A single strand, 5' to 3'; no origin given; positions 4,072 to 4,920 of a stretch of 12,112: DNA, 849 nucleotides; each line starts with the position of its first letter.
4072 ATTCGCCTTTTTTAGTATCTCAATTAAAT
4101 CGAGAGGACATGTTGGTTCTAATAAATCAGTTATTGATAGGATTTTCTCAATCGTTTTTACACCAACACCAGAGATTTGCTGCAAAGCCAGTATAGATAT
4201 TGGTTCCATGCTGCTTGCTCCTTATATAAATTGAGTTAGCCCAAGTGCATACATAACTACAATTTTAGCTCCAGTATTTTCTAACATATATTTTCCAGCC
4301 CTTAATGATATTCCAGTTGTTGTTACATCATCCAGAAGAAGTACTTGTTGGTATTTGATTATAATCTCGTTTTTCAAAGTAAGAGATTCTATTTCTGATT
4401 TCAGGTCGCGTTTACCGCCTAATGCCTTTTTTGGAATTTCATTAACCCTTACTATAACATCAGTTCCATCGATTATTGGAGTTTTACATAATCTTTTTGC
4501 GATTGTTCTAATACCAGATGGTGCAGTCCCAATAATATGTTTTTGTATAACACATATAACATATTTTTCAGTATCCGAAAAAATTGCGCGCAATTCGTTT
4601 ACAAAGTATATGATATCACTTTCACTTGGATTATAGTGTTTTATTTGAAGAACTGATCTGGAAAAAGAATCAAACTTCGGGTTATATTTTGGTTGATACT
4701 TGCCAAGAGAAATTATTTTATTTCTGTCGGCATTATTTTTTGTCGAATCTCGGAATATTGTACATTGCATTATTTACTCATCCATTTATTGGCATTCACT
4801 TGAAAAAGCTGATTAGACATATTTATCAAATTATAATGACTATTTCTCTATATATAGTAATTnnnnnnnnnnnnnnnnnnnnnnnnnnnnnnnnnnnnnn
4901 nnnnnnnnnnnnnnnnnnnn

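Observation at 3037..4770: Tightly coupled ComF-like PRTase + DprA/Smf-like gene pair: candidate DprA-PRTase conflict system in an archaeal genome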

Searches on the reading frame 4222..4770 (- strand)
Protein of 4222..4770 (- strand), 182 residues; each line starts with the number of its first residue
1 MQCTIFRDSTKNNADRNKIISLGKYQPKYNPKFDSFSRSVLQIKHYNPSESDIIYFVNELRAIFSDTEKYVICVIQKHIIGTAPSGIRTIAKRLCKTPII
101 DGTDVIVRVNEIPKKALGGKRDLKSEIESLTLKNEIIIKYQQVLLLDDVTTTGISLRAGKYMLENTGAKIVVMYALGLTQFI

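Call 3: search_protein_families(library=pfam, proteins=[window:4222-4770:-], max_evalue=0.01)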
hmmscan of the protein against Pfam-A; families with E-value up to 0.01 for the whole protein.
window:4222-4770:- (182 aa): 1 family
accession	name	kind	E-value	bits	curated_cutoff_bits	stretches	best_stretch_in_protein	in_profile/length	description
PF00156.33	Pribosyltran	-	4.1e-05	23.4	26.3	1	127-173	79-120/158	Phosphoribosyl transferase domain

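Call 4: search_protein_families(library=padloc, proteins=[window:4222-4770:-], max_evalue=1)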
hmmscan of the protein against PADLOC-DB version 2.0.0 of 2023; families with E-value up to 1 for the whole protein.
window:4222-4770:- (182 aa): 2 families
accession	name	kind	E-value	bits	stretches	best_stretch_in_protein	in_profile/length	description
PDLC03962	ShosT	-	9.5e-13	46.6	1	53-179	86-211/237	-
PDLC03928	PsyrT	-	4.8e-05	19.8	1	84-179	588-684/689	-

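Call 5: search_protein_families(library=ncbifam, proteins=[window:4222-4770:-], max_evalue=0.1)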
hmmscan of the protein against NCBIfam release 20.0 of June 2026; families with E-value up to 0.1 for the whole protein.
window:4222-4770:- (182 aa): 16 families
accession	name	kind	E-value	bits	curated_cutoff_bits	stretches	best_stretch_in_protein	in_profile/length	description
TIGR00201.1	comF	subfamily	1.9e-06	28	233.55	1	19-176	35-188/190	ComF family protein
NF005592.0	PRK07322.1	subfamily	6.4e-05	22.4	143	1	137-175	117-155/180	adenine phosphoribosyltransferase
NF002636.0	PRK02304.1-5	equivalog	6.8e-05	22.4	125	1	111-174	88-151/176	adenine phosphoribosyltransferase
NF002633.0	PRK02304.1-2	equivalog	8.7e-05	22.4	224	1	109-173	80-144/172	adenine phosphoribosyltransferase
NF002634.0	PRK02304.1-3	equivalog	0.00017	21.3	170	1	111-174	89-152/182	adenine phosphoribosyltransferase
TIGR01090.1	apt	equivalog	0.00031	20.9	185.85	1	108-174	77-143/169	adenine phosphoribosyltransferase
NF004689.0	PRK06031.1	equivalog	0.004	16.4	175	1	138-175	152-189/233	phosphoribosyltransferase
TIGR01251.1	ribP_PPkin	subfamily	0.0045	15.9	113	1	120-175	191-245/309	ribose-phosphate diphosphokinase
NF002632.0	PRK02304.1-1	equivalog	0.0046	16.7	243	1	108-170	87-149/183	adenine phosphoribosyltransferase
NF002095.0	PRK00934.1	equivalog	0.0057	15.8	296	1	133-175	198-240/287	ribose-phosphate diphosphokinase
TIGR00336.1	pyrE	equivalog_domain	0.008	16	106.8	1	140-172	108-140/173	orotate phosphoribosyltransferase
TIGR01367.1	pyrE_Therm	equivalog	0.0086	15.7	150.25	1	131-175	95-140/187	orotate phosphoribosyltransferase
NF008616.0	PRK11595.1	equivalog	0.018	14.5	304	1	132-177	179-224/227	DNA utilization protein GntX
NF006328.0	PRK08558.1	equivalog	0.026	14.1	184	1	129-176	165-212/238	adenine phosphoribosyltransferase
NF003548.0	PRK05205.1-4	equivalog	0.034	14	218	1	90-166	45-116/173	bifunctional pyr operon transcriptional regulator/uracil phosphoribosyltransferase PyrR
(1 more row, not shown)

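Call 15: search_solved_structures(query=window:4222-4770:-, max_evalue=1, show_alignments=2)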
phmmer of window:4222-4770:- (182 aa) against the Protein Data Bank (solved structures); distinct sequences matched with E-value up to 1: 8.
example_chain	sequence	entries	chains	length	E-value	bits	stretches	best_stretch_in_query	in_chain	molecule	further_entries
1mzv_A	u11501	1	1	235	0.021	17.9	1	127-176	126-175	Adenine Phosphoribosyltransferase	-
4lza_A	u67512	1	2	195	0.039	17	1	108-170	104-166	Adenine phosphoribosyltransferase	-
5yw2_A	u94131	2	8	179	0.097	15.7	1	108-172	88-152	Adenine phosphoribosyltransferase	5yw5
5vn4_A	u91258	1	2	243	0.24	14.4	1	128-179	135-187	Adenine phosphoribosyltransferase, putative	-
9lt9_A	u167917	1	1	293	0.27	14.2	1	20-87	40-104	mRNA export factor GLE1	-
1a3c_A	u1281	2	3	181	0.66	13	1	85-172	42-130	PYRIMIDINE OPERON REGULATORY PROTEIN PYRR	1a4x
4p82_A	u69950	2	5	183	0.67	13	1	85-172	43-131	Bifunctional protein PyrR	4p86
9vlf_B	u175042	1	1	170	0.68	13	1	106-171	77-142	Adenine phosphoribosyltransferase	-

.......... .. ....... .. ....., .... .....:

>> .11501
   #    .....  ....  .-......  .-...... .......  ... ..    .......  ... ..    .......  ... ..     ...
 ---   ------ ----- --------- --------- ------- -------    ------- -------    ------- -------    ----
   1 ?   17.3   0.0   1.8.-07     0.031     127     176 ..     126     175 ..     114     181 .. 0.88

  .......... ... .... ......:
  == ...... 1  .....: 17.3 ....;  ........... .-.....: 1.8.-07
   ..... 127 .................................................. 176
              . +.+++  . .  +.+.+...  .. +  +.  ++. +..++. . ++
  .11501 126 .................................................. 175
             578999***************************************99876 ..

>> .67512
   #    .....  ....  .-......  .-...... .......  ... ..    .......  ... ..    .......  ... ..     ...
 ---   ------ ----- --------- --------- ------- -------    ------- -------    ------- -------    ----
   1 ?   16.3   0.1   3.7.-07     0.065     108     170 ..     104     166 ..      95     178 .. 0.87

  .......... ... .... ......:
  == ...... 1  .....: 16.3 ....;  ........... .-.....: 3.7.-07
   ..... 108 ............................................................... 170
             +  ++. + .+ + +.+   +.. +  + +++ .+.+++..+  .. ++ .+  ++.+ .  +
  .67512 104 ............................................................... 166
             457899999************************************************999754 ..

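Call 17: find_homologous_proteins(query=window:4222-4770:-, max_evalue=0.001)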
Query window:4222-4770:- (182 aa): 137 proteins with E <= 0.001 among 194 candidates; the best 120 are listed.
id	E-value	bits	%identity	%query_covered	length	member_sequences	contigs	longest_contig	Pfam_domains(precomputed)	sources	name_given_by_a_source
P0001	2.0e-113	394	100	100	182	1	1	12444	-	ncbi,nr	ncbi:Uncharacterised protein [uncultured archaeon]|nr:Uncharacterised protein [uncultured archaeon]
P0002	1.5e-77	277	73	100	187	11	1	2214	PF00156.34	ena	-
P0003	1.2e-74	268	71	100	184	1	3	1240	PF00156.34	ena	-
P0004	3.8e-74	266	71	100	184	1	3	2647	PF00156.34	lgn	-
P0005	2.2e-67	244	66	100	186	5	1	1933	PF00156.34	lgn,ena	-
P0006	2.4e-67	244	66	100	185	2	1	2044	PF00156.34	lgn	-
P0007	4.6e-66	240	65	100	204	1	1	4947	PF00156.34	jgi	-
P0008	5.2e-64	233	64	99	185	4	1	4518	PF00156.34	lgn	-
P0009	2.5e-63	231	63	99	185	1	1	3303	PF00156.34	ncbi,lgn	-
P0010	4.9e-60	220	61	98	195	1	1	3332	PF00156.34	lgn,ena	-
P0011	5.4e-60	220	64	92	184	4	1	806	PF00156.34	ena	-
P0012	1.0e-59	219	59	99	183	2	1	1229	PF00156.34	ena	-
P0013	2.0e-59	218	62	98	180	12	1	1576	PF00156.34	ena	-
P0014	5.4e-59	217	61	98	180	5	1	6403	PF00156.34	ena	-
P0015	1.5e-58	215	60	99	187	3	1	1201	PF00156.34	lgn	-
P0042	1.5e-52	196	57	92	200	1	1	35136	PF00156.34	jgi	jgi:hypothetical protein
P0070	7.6e-47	177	49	99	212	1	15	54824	-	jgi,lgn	-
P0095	4.8e-42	162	51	99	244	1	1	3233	-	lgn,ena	-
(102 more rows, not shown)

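Call 19: find_encoding_contigs(protein=P0070, flank=8000, max_places=3)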
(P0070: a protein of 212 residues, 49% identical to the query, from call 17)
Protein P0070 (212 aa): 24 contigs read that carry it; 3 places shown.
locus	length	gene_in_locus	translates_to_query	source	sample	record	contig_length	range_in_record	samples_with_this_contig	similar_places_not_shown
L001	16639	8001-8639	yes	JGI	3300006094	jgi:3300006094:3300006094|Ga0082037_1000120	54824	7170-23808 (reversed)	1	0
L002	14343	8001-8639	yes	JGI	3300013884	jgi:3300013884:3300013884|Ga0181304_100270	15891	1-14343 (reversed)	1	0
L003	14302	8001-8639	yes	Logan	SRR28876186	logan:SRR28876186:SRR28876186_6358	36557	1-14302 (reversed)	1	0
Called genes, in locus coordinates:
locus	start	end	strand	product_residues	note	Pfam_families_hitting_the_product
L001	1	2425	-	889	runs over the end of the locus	PF00133:tRNA-synt_1, PF09334:tRNA-synt_1g, PF08264:Anticodon_1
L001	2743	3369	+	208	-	PF13241:NAD_binding_7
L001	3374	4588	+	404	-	PF05201:GlutR_N, PF01488:Shikimate_DH, PF13241:NAD_binding_7 (weak), PF03807:F420_oxidored, PF00745:GlutR_dimer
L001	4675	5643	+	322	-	PF00490:ALAD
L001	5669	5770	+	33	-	-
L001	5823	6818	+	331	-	PF28530:DUF8426, PF04471:Mrr_cat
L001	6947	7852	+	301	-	-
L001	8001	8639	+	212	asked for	-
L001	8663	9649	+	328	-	PF02481:DNA_processg_A, PF18306:LDcluster4 (weak)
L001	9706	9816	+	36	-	-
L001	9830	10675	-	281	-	PF00398:RrnaAD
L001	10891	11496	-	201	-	PF04919:DUF655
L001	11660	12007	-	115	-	PF03874:RNA_pol_Rpb4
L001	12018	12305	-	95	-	PF01157:Ribosomal_L21e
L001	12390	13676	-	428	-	PF22023:Pus10_THUMP_arc, PF21238:Pus10_C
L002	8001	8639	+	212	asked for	-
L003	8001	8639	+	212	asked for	-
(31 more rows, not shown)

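Call 20: find_encoding_contigs(protein=P0042, flank=8000, max_places=2)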
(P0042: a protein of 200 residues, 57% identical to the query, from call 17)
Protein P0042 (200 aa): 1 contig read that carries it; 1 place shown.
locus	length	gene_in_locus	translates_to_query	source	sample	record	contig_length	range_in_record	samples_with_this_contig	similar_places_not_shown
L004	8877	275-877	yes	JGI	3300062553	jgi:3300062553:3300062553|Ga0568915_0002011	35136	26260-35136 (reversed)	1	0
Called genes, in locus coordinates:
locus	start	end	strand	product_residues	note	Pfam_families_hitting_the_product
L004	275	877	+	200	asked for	PF00156:Pribosyltran (weak)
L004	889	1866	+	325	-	PF02481:DNA_processg_A, PF18306:LDcluster4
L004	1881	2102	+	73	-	PF00702:Hydrolase (faint), PF12710:HAD (faint), PF13419:HAD_2 (faint)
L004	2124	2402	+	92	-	PF00702:Hydrolase, PF13419:HAD_2, PF13242:Hydrolase_like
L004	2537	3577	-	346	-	-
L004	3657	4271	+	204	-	PF01914:MarC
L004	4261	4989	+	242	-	PF04493:Endonuclease_5, PF01949:Endo_dU (weak)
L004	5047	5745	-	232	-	-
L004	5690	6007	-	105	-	PF09954:DUF2188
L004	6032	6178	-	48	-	-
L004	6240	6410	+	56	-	-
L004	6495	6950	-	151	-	-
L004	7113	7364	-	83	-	-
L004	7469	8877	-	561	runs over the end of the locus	PF03136:Pup_ligase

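Call 23: find_related_loci(query=A1, collection=genome_contigs, flank=6000)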
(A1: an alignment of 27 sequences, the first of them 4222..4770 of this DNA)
Query A1 (182 aa) in genome_contigs; peptide patterns used: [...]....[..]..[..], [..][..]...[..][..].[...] (x = any residue, [..] = any of these).
194 stretches matched a pattern; 35 encode a relative of the query (tblastn E <= 1e-3); 35 distinct loci.
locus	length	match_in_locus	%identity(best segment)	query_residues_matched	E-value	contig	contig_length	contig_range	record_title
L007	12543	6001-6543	55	2-181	3e-60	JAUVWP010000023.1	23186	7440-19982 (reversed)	MAG: Methanosarcinales archaeon isolate CSMAG_1193 CSMAG_1193_k127_8019303_length_23186_cov_31.5358, whole genome shotgu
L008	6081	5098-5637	55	2-180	5e-60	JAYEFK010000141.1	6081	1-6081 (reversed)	MAG: Methanobacteriota archaeon isolate MAG275 MAG275_141, whole genome shotgun sequence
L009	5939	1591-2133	55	2-181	1e-59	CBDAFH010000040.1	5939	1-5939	MAG: uncultured ANME-2 cluster archaeon isolate MAG_107 genome assembly, contig: k141_426523, whole genome shotgun seque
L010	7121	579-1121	54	1-180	1e-58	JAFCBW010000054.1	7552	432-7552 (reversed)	MAG: Candidatus Nanohalarchaeota archaeon isolate AB_03_Bin_175 AB_03_Bin_175_scaffold_14659, whole genome shotgun seque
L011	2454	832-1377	56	1-164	4e-59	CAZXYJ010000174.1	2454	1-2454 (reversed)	MAG TPA_asm: uncultured Halobacteria archaeon isolate SRP068000_co2_232 genome assembly, contig: NODE_83367_length_2454_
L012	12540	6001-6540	54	2-180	2e-58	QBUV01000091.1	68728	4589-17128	MAG: Candidatus Methanogaster sp. isolate HMMV-459B1 LDLILCAP_1, whole genome shotgun sequence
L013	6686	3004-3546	54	2-181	4e-58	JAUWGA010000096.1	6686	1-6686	MAG: Methanosarcinales archaeon isolate CSMAG_2230 CSMAG_2230_k141_598552_length_6686_cov_13.8148, whole genome shotgun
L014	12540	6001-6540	53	2-180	1e-57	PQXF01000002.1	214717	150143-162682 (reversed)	MAG: Candidatus Methanogaster sp. isolate E20ANME2 NODE_2_length_214717_cov_20.6968, whole genome shotgun sequence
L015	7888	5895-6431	52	3-180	9e-57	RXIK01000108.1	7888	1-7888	MAG: Methanosarcinales archaeon isolate ANME-2c-GOS DD1S77SP2S22A_scaffold_6212, whole genome shotgun sequence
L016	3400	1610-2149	52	2-180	2e-56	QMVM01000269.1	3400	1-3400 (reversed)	MAG: Methanosarcinales archaeon isolate B131_G9 B131_Guay9_scaffold_65560, whole genome shotgun sequence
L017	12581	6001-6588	53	2-180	4e-55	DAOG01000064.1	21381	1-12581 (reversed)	MAG TPA_asm: Methanosaeta sp. UBA204 UBA204_contig_3409, whole genome shotgun sequence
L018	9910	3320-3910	47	1-180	3e-53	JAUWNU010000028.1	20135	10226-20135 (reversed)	MAG: Methanomassiliicoccales archaeon isolate CSMAG_2432 CSMAG_2432_k141_293621_length_20135_cov_12.7715, whole genome s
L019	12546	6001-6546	52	1-180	7e-52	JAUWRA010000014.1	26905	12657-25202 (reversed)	MAG: Methanosarcinales archaeon isolate CSMAG_2516 CSMAG_2516_k141_1066631_length_26905_cov_110.5996, whole genome shotg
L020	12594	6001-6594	51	2-180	1e-51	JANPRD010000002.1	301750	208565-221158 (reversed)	MAG: Methanophagales archaeon isolate AOM70-1 c_000000000005, whole genome shotgun sequence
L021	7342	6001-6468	58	28-180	4e-51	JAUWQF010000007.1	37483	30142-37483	MAG: Methanothrix sp. isolate CSMAG_2495 CSMAG_2495_k141_405478_length_37483_cov_14.2996, whole genome shotgun sequence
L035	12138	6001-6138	78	137-182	2e-18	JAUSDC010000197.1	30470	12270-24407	MAG: Candidatus Methanoperedens sp. isolate E14_concoct.bin.71 E14_k141_1101598, whole genome shotgun sequence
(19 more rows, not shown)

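Call 38: predict_structure(alignment_id=A1)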
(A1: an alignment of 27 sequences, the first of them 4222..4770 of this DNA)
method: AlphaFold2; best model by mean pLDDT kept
length: 182 residues; sequences in the alignment: 27
mean_pLDDT: 90.4   pTM: 0.88
mean pLDDT of the five models: 90.4, 88.1, 85.9, 77.2, 72.7
residues with pLDDT >= 90: 132; 70-90: 36; 50-70: 14; < 50: 0
segments of 3 or more residues with pLDDT < 50: none
pLDDT, mean of each block of 10 residues (from residue 1): 90 89 92 93 87 96 96 87 81 96 93 66 89 95 95 93 97 95 65
secondary structure, 60 per line:
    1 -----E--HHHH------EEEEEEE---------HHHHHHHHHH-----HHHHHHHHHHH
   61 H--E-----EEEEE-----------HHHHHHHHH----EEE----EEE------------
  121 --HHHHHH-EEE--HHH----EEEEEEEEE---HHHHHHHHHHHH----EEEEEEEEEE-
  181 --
elements in order: H9-12 E19-25 H35-44 H50-61 E70-74 H86-94 E99-101 E106-108 H123-128 E130-132 E142-150 H154-165 E170-179

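Call 39: search_protein_representatives(alignment_id=A1)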
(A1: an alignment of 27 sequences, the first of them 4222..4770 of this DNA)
Query: 27 sequences, 189 profile positions. Proteins with E-value up to 0.001 (for the whole library): 5001; up to 1e-10: 1109; up to 1e-30: 170. The best 150 are listed.
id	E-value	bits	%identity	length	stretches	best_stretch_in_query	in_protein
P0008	2.7e-81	287.7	-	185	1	5-188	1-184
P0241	1.0e-72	259.8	-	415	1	3-188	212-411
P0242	2.5e-68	245.4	-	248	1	6-188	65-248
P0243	5.3e-66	237.9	-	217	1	3-188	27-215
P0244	3.0e-65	235.4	-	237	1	5-188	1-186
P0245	3.9e-65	235.0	-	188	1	4-187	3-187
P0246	1.3e-64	233.4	-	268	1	3-188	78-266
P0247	1.5e-63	229.8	-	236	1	3-188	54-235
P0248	1.8e-63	229.6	-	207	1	7-187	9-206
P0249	2.4e-62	226.0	-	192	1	5-187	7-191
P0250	1.0e-59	217.4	-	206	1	5-187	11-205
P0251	1.1e-59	217.3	-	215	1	5-187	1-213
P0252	4.0e-58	212.2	-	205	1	5-188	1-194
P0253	1.7e-57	210.1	-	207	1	3-187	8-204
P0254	5.8e-57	208.4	-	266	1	4-187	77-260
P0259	7.8e-54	198.2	-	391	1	6-186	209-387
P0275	2.5e-44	167.2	-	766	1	8-187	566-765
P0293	1.8e-39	151.3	-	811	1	8-188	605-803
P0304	7.1e-38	146.2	-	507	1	21-186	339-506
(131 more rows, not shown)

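Call 42: fold_search(model_id=the predicted structure, library=pdb)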
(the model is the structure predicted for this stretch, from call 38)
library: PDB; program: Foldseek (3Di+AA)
matches with E <= 10: 933; with E <= 0.001: 8
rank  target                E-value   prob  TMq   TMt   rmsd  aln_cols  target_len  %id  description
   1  7p0h_A                1.6e-05  1.00  0.43  0.21   5.6       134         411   19  Crystal structure of Helicobacter pylori ComF fused to an artificial alphaREP crystallization helper(named B2) (released 2022-04-06)
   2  8zvd                  6.4e-05  1.00  0.65  0.31   4.8       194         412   19  ShosT with phosphate (released 2025-04-09)
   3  8zvc                  1.0e-04  1.00  0.65  0.30   4.9       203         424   17  ShosT with PRPP-Mg (released 2025-04-09)
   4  6czf_A                3.5e-04  1.00  0.42  0.17   6.7       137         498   19  The structure of E. coli PurF in complex with ppGpp-Mg (released 2018-10-10)
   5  8zvb                  3.9e-04  1.00  0.51  0.25   6.7       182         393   18  The ShosTA toxin-antitoxin system provides phage defence (released 2025-04-09)
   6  3ozf_B                6.0e-04  1.00  0.47  0.38   7.7       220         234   12  Crystal Structure of Plasmodium falciparum Hypoxanthine-Guanine-Xanthine Phosphoribosyltransferase in complex with hyp (released 2011-09-28)
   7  6bo7_D                7.6e-04  0.99  0.40  0.35   7.7       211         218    8  Crystal structure of Plasmodium vivax hypoxanthine guanine phosphoribosyltransferase in complex with [3R,4R]-4-guanin- (released 2017-12-13)
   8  6czf_B                9.2e-04  1.00  0.40  0.17   7.0       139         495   21  The structure of E. coli PurF in complex with ppGpp-Mg (released 2018-10-10)
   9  4p3k                  1.0e-03  0.99  0.36  0.36   7.1       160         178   16  Structure of ancestral PyrR protein (PLUMPyrR) (released 2014-12-17)
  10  5esx_A                1.2e-03  1.00  0.39  0.38   5.6       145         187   12  Crystal structure of hypoxanthine-guanine phosphoribosyltransferase complexed with GMP from Legionella pneumophila (released 2016-03-30)
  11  8w7d_D                1.4e-03  1.00  0.42  0.18   5.9       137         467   18  Crystal structure of EcPPAT-FR901483 complex (released 2023-12-13)
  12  6ott_A                1.8e-03  1.00  0.42  0.17   6.9       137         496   18  Structure of PurF in complex with ppApp (released 2019-11-06)
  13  1ecf_A                1.8e-03  1.00  0.39  0.17   7.5       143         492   20  ESCHERICHIA COLI GLUTAMINE PHOSPHORIBOSYLPYROPHOSPHATE (PRPP) AMIDOTRANSFERASE (released 1996-11-08)
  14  1qk3_D                1.8e-03  0.99  0.42  0.35   8.9       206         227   10  TOXOPLASMA GONDII HYPOXANTHINE-GUANINE PHOSPHORIBOSYLTRANSFERASE GMP COMPLEX (released 1999-10-17)
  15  6bo7_L                1.8e-03  0.97  0.39  0.34   7.7       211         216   10  Crystal structure of Plasmodium vivax hypoxanthine guanine phosphoribosyltransferase in complex with [3R,4R]-4-guanin- (released 2017-12-13)
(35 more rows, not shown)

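Call 43: search_solved_structures(query=A1, max_evalue=1, show_alignments=3)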
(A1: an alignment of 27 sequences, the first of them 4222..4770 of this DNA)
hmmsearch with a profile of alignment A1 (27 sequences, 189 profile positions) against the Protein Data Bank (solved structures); distinct sequences matched with E-value up to 1: 48.
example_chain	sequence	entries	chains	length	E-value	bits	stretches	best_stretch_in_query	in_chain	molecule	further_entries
6fsp_A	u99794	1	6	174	0.0045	19.5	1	145-183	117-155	PRPP-binding protein, adenine/guanine phosphoribosyltransferase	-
5zgo_A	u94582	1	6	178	0.0048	19.5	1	145-183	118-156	Adenine phosphoribosyltransferase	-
1mzv_A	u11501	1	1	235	0.0049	19.4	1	136-183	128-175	Adenine Phosphoribosyltransferase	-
4paw_A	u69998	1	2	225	0.0053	19.3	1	144-185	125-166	Orotate phosphoribosyltransferase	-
8zvb_A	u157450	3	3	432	0.012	18.2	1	145-180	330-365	ShosT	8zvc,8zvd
9w2p_B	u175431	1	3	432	0.012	18.2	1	145-180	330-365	ShosT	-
9w2q_B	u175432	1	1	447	0.012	18.1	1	145-180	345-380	ShosT_PRPP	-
5vn4_A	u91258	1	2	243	0.013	18.1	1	137-181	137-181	Adenine phosphoribosyltransferase, putative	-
5b6h_A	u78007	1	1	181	0.014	18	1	118-179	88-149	Adenine phosphoribosyltransferase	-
4mb6_A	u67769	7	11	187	0.014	17.9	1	118-179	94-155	Adenine phosphoribosyltransferase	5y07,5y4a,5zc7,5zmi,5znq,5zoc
4lza_A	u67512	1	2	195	0.017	17.7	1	122-175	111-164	Adenine phosphoribosyltransferase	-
2y9j_A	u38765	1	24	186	0.045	16.3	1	10-99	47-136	PROTEIN PRGH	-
2p1z_A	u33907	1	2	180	0.048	16.2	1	146-181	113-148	Phosphoribosyltransferase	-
3j1x_A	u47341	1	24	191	0.048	16.2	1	10-99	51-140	Protein PrgH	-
3gr0_A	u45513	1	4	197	0.05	16.1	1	10-99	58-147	Protein prgH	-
7p0h_A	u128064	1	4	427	0.71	12.4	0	151-185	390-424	Helicobacter pylori ComF fused to an artificial alphaREP crystallization helper (named B2)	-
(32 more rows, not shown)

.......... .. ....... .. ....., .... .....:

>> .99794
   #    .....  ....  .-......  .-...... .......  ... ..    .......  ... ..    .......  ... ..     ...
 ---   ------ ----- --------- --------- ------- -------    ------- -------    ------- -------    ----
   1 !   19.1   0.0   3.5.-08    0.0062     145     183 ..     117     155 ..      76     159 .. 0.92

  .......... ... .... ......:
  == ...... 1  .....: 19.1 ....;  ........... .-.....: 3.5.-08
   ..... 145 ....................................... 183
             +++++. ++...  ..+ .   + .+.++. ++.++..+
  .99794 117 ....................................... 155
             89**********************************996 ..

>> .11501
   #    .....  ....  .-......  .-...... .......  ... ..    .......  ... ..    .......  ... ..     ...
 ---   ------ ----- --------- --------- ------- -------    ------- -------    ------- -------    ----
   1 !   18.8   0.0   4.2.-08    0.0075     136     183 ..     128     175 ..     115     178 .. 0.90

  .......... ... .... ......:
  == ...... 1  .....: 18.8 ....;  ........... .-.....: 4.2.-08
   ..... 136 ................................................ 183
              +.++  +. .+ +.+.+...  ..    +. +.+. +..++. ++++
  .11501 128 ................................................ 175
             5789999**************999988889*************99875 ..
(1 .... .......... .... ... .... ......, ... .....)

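Call 48: find_related_loci(query=A1, collection=viral_contigs, flank=6000)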
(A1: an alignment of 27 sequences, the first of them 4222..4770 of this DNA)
Query A1 (182 aa) in viral_contigs; peptide patterns used: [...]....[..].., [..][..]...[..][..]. (x = any residue, [..] = any of these).
53 stretches matched a pattern, but none encodes a relative of the query by tblastn (E <= 1e-3).
